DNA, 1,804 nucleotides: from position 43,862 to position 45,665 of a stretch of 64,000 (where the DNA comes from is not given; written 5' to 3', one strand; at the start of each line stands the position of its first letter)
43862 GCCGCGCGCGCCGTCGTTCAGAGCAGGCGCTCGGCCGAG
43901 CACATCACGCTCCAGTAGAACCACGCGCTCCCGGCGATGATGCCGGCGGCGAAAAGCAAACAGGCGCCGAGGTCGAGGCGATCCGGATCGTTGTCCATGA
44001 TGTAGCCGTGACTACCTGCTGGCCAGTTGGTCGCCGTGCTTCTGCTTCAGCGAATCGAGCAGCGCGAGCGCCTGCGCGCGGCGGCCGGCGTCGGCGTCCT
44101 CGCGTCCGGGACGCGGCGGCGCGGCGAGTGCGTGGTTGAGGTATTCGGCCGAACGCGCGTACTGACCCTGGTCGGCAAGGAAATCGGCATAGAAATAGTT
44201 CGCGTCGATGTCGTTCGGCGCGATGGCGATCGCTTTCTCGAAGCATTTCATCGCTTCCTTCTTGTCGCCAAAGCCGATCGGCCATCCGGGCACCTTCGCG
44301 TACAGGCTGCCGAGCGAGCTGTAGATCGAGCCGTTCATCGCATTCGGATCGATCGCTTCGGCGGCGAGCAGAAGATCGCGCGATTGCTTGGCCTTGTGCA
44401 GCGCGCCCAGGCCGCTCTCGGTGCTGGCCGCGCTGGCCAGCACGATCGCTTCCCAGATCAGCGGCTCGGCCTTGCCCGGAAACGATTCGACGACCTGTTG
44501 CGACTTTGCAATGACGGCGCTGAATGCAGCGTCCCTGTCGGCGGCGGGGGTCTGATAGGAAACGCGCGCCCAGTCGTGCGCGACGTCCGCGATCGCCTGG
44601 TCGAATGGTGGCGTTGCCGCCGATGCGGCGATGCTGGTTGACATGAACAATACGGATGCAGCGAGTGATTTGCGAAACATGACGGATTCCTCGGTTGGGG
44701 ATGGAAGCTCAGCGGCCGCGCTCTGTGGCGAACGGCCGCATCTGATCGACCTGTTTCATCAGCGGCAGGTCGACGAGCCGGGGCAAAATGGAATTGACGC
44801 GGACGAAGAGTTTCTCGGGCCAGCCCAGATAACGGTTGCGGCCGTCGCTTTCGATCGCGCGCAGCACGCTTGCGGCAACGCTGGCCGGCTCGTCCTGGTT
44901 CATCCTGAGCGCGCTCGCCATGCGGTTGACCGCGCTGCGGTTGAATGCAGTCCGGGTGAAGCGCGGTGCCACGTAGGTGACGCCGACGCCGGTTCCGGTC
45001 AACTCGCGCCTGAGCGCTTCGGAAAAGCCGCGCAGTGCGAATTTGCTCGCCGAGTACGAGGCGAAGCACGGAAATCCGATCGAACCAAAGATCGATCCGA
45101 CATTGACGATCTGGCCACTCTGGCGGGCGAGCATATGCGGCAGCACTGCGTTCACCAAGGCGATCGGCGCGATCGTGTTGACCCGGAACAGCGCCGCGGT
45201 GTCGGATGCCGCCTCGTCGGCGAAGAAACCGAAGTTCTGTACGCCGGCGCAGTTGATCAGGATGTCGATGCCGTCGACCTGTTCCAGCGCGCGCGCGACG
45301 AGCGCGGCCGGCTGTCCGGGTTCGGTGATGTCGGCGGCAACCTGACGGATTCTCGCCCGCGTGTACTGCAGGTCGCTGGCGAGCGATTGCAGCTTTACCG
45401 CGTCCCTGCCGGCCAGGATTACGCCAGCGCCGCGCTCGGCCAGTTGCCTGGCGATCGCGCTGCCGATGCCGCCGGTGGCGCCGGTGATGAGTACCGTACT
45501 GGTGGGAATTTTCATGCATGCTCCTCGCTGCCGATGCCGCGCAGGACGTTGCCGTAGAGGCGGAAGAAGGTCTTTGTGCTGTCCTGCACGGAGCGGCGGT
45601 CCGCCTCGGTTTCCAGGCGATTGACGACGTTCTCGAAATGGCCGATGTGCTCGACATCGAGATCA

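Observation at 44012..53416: Self-contained sigma54 circuit: orphan biosynthetic operon + porin/binding protein + two-component system (candidate new signalling system)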

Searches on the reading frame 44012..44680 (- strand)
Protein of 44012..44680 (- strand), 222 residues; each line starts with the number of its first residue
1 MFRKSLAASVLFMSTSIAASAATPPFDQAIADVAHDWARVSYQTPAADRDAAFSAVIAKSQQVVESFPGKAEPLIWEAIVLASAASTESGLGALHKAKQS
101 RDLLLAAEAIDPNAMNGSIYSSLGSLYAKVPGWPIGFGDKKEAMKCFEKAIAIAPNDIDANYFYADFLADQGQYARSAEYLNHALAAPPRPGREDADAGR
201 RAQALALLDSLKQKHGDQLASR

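Call 4: search_protein_families(library=pfam, proteins=[window:44012-44680:-], max_evalue=0.01)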
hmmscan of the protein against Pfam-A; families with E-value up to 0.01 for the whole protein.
window:44012-44680:- (222 aa): 14 families
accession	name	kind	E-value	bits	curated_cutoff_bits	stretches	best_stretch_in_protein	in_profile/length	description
PF13181.12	TPR_8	-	4.7e-08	33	25.7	1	138-157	15-34/34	Tetratricopeptide repeat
PF14559.12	TPR_19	-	1.8e-06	28.6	25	1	138-189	5-56/68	Tetratricopeptide repeat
PF13429.12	TPR_15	-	1.8e-05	24.7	26.2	0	137-182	159-204/280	Tetratricopeptide repeat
PF13428.12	TPR_14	-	2.6e-05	24.9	23.5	0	137-166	14-43/44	Tetratricopeptide repeat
PF13414.12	TPR_11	-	6e-05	23.1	26.8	0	141-162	11-32/42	TPR repeat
PF13431.12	TPR_17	-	7.6e-05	23.1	24.4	1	146-176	1-31/34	Tetratricopeptide repeat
PF07719.23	TPR_2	-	0.00015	22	27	1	138-157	15-34/34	Tetratricopeptide repeat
PF25062.1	ARM_TT21_N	-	0.00016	21.9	40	0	139-187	151-197/222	Tetratricopeptide repeat protein 21 N-terminal ARM repeat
PF12895.13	ANAPC3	-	0.00018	22.2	27.2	1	141-184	6-49/82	Anaphase-promoting complex, cyclosome, subunit 3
PF13371.12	TPR_9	-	0.00033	21.1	35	1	141-199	12-66/73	Tetratricopeptide repeat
PF23914.1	TPR_CcmH_CycH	-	0.00054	20.3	42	1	137-186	63-115/158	Cytochrome c-type biogenesis protein H TPR domain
PF00515.34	TPR_1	-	0.00062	19.9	27.8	1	138-157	15-34/34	Tetratricopeptide repeat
PF13432.12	TPR_16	-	0.00073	20.4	32.7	1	138-189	11-62/65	Tetratricopeptide repeat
PF13174.12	TPR_6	-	0.0051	17.8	26.3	0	138-156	14-32/33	Tetratricopeptide repeat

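Call 21: search_protein_families(library=ncbifam, proteins=[window:44012-44680:-], max_evalue=0.001)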
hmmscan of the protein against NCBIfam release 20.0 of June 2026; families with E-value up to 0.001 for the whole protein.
window:44012-44680:- (222 aa): 6 families
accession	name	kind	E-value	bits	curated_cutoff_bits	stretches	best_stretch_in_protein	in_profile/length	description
NF045602.2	BstC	equivalog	9.1e-09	35.2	350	1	106-176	143-213/250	sterol transporter outer membrane protein BstC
TIGR02521.1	type_IV_pilW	equivalog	2.2e-06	27.4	154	1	104-189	52-130/234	type IV pilus biogenesis/stability protein PilW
TIGR02917.1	PEP_TPR_lipo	equivalog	3.7e-05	21.8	312.2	1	59-189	105-224/899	XrtA/PEP-CTERM system TPR-repeat protein PrsT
NF040959.1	MamA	equivalog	5.3e-05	22.7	200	1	138-189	85-170/204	magnetosome protein MamA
TIGR02996.1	rpt_mate_G_obs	domain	9.2e-05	22.1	29.05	1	147-181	5-38/45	TIGR02996 domain-containing protein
NF047371.1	FlcA_CTERM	equivalog_domain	0.00095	17.7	300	0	141-219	330-409/646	periplasmic flagellar collar protein FlcA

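Call 55: search_solved_structures(query=A5, max_evalue=1)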
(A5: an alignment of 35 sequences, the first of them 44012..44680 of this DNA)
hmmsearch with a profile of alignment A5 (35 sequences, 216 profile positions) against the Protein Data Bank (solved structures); distinct sequences matched with E-value up to 1: 117 (the best 60 are shown).
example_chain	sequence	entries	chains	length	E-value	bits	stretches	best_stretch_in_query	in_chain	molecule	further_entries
9qhb_A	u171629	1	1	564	6.4e-49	169.3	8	138-197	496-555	Engineered tetratricopeptide repeat protein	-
8bu0_A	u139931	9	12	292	4.4e-27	98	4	138-196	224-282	Consensus tetratricopeptide repeat protein | Crystal structure of an 8-repeat consensus TPR superhelix with Zinc. | Monomer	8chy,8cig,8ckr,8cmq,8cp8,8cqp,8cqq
9qhc_A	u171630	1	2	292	5.2e-26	94.4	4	138-192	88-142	Engineered tetratricopeptide repeat protein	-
2fo7_A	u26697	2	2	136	6.5e-14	54.9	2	138-192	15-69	SYNTHETIC CONSENSUS TPR PROTEIN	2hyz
8ch0_A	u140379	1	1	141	6.6e-14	54.9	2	138-192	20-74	Consensus tetratricopeptide repeat protein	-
7obi_A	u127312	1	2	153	3.9e-11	45.8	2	138-189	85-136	CTPR-rv4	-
9gzg_A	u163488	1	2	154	3.5e-10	42.7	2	138-197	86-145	Engineered CTPR protein with glutamic acids for conductivity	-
1na0_A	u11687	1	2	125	3.8e-10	42.6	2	138-191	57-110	designed protein CTPR3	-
3kd7_A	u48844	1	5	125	1.9e-09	40.3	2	138-185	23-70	CTPR390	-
7t1s_A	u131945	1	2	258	3.8e-09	39.3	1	92-179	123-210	BstC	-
2wqh_A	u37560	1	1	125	1.5e-08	37.4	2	138-190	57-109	CTPR3Y3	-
5fzr_A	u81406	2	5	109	2.4e-08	36.7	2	138-185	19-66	DESIGNED TPR PROTEIN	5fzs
5fzq_A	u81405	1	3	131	1.2e-07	34.4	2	138-184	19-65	DESIGNED TPR PROTEIN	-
2avp_A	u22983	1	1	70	3.9e-07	32.8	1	138-190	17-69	synthetic consensus TPR protein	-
2ho1_A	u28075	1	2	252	4e-07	32.7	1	138-194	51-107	Type 4 fimbrial biogenesis protein PilF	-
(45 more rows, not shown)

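Call 56: search_protein_families(library=pfam, alignment_id=A5, max_evalue=0.01)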
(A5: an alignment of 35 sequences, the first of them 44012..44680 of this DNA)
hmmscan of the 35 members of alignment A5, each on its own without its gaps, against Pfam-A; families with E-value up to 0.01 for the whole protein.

A. member 1, window:44012-44680:- (222 aa): 14 families
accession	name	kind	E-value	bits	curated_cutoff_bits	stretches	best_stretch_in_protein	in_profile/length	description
PF13181.12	TPR_8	-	4.7e-08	33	25.7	1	138-157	15-34/34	Tetratricopeptide repeat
PF14559.12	TPR_19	-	1.8e-06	28.6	25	1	138-189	5-56/68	Tetratricopeptide repeat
PF13429.12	TPR_15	-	1.8e-05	24.7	26.2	0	137-182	159-204/280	Tetratricopeptide repeat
PF13428.12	TPR_14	-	2.6e-05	24.9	23.5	0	137-166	14-43/44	Tetratricopeptide repeat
PF13414.12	TPR_11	-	6e-05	23.1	26.8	0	141-162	11-32/42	TPR repeat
PF13431.12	TPR_17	-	7.6e-05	23.1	24.4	1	146-176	1-31/34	Tetratricopeptide repeat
PF07719.23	TPR_2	-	0.00015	22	27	1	138-157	15-34/34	Tetratricopeptide repeat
PF25062.1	ARM_TT21_N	-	0.00016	21.9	40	0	139-187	151-197/222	Tetratricopeptide repeat protein 21 N-terminal ARM repeat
PF12895.13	ANAPC3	-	0.00018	22.2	27.2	1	141-184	6-49/82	Anaphase-promoting complex, cyclosome, subunit 3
PF13371.12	TPR_9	-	0.00033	21.1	35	1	141-199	12-66/73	Tetratricopeptide repeat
PF23914.1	TPR_CcmH_CycH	-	0.00054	20.3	42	1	137-186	63-115/158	Cytochrome c-type biogenesis protein H TPR domain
PF00515.34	TPR_1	-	0.00062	19.9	27.8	1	138-157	15-34/34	Tetratricopeptide repeat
PF13432.12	TPR_16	-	0.00073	20.4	32.7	1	138-189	11-62/65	Tetratricopeptide repeat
PF13174.12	TPR_6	-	0.0051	17.8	26.3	0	138-156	14-32/33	Tetratricopeptide repeat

B. families by the number of members that match (of 35 scanned): 21 families
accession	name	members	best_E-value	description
PF13181.12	TPR_8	35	2.4e-11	Tetratricopeptide repeat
PF14559.12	TPR_19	34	1.2e-09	Tetratricopeptide repeat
PF07719.23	TPR_2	33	2e-12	Tetratricopeptide repeat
PF13428.12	TPR_14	33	3.2e-10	Tetratricopeptide repeat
PF13432.12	TPR_16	33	4.9e-08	Tetratricopeptide repeat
PF00515.34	TPR_1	29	1.3e-07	Tetratricopeptide repeat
PF13424.12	TPR_12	26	7.2e-07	Tetratricopeptide repeat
PF16811.11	TAtT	21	5.4e-09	TRAP transporter T-component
PF13414.12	TPR_11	21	1.3e-07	TPR repeat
PF13431.12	TPR_17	17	1.7e-06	Tetratricopeptide repeat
PF13174.12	TPR_6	11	0.00013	Tetratricopeptide repeat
PF12895.13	ANAPC3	11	0.00018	Anaphase-promoting complex, cyclosome, subunit 3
PF13371.12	TPR_9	10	6.4e-05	Tetratricopeptide repeat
PF13176.12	TPR_7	7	2.4e-05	Tetratricopeptide repeat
PF25062.1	ARM_TT21_N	7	0.00016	Tetratricopeptide repeat protein 21 N-terminal ARM repeat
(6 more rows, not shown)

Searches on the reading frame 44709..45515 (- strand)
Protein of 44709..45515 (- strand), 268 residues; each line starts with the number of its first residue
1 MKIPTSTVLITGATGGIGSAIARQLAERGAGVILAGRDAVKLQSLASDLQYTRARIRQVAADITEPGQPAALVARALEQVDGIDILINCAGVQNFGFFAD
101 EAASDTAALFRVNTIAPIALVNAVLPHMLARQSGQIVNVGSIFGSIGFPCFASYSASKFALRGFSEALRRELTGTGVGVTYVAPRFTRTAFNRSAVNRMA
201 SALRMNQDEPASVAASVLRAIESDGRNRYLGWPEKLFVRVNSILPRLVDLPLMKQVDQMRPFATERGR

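Call 4: search_protein_families(library=pfam, proteins=[window:44709-45515:-], max_evalue=0.01)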
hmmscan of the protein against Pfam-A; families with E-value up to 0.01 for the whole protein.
window:44709-45515:- (268 aa): 13 families
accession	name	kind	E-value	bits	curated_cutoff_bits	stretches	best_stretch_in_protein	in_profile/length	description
PF00106.31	adh_short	-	1.5e-52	178.3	26.6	1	7-195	2-190/195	short chain dehydrogenase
PF13561.12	adh_short_C2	-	3.6e-33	115.5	27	1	12-199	1-188/236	Enoyl-(Acyl carrier protein) reductase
PF08659.16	KR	-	2.8e-16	60.4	22.6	1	7-171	2-166/180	KR domain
PF01370.27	Epimerase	-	8.7e-10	38.8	20.9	1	8-144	1-120/240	NAD dependent epimerase/dehydratase family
PF03435.24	Sacchrp_dh_NADP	-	1.2e-05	26.1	25.1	1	8-91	1-77/129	Saccharopine dehydrogenase NADP binding domain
PF05368.20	NmrA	-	4.9e-05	23.5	27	1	5-88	2-78/298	NmrA-like family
PF13460.12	NAD_binding_10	-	8.9e-05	22.9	27.2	1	12-92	1-70/184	NAD(P)H-binding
PF02719.21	Polysacc_synt_2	-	0.00012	21.8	20.2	1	8-65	1-65/293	Polysaccharide biosynthesis protein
PF04321.23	RmlD_sub_bind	-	0.00015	21.4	27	1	7-123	2-88/287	RmlD substrate binding domain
PF16363.11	GDP_Man_Dehyd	-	0.00017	21.6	27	1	9-124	1-113/332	GDP-mannose 4,6 dehydratase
PF00899.27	ThiF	-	0.0014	18.2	28.1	1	2-58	17-73/238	ThiF family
PF03807.23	F420_oxidored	-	0.0061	17.6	21.6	0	13-59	6-46/94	NADP oxidoreductase coenzyme F420-dependent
PF01488.26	Shikimate_DH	-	0.0098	16.4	24.3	0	5-55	12-62/138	Shikimate / quinate 5-dehydrogenase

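Call 21: search_protein_families(library=ncbifam, proteins=[window:44709-45515:-], max_evalue=0.001)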
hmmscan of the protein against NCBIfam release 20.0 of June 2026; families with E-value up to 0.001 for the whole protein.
window:44709-45515:- (268 aa): 231 families (the best 25 are shown)
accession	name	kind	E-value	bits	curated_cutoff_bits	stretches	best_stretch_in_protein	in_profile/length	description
NF006565.0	PRK09072.1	equivalog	4.3e-92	308.4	238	1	1-265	1-262/265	SDR family oxidoreductase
NF004825.0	PRK06181.1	equivalog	2.1e-51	174.7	215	1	5-258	6-265/268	SDR family oxidoreductase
NF005878.0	PRK07825.1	subfamily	1.3e-49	169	287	1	3-261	7-257/278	short chain dehydrogenase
NF005495.0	PRK07109.1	subfamily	9.6e-49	166.4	264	1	3-255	6-262/334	SDR family oxidoreductase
NF004823.0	PRK06179.1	subfamily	5.4e-43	147.4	310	1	5-222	5-213/271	oxidoreductase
NF040690.1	mycolate_SDR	equivalog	3.2e-42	144.8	380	1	5-256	8-260/265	mycolate reductase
NF004824.0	PRK06180.1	subfamily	4.5e-42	144.1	298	1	6-203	5-199/279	oxidoreductase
NF006123.0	PRK08267.1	equivalog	1e-39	136.4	261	1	6-256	3-256/261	SDR family oxidoreductase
NF006118.0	PRK08264.1-4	subfamily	7e-39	133.8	279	1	1-225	1-211/244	SDR family oxidoreductase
TIGR01963.1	PHB_DH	subfamily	2.4e-38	131.8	307.05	1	6-209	2-205/255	3-hydroxybutyrate dehydrogenase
NF005806.0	PRK07666.1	equivalog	4.7e-38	130.8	286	1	5-191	7-193/239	3-ketoacyl-ACP reductase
NF004826.0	PRK06182.1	subfamily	6.2e-38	130.6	305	1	6-216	5-210/274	oxidoreductase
NF047420.2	EF_P_mod_YmfI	equivalog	1.1e-37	130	238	1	8-199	2-190/236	elongation factor P 5-aminopentanone reductase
NF005559.1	PRK07231.1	subfamily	1.2e-37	129.8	215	1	6-199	5-198/249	glucose 1-dehydrogenase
NF005881.0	PRK07832.1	equivalog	1.5e-37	129.4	296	1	5-193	9-199/287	SDR family oxidoreductase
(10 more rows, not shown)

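Call 58: search_solved_structures(query=window:44709-45515:-, max_evalue=1e-25)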
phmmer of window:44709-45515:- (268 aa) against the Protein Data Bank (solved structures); distinct sequences matched with E-value up to 1e-25: 7.
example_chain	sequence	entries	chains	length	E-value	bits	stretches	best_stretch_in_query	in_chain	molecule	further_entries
4weo_A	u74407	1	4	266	3.1e-30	108.7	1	7-190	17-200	Putative acetoin(Diacetyl) reductase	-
2jah_A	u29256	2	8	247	4.8e-30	108.1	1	7-192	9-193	CLAVULANIC ACID DEHYDROGENASE | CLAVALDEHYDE DEHYDROGENASE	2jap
3emk_A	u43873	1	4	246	5.9e-29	104.5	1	8-205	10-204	GLUCOSE/RIBITOL DEHYDROGENASE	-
3enn_A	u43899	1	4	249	6.2e-29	104.5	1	8-205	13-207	GLUCOSE/RIBITOL DEHYDROGENASE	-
3rku_A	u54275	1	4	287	4.8e-27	98.3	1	4-193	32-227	Oxidoreductase YMR226C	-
3grp_A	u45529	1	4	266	1.1e-26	97.1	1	6-196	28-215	3-oxoacyl-(Acyl carrierprotein) reductase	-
3tfo_A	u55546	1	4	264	1.8e-26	96.4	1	6-223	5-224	putative 3-oxoacyl-(acyl-carrier-protein) reductase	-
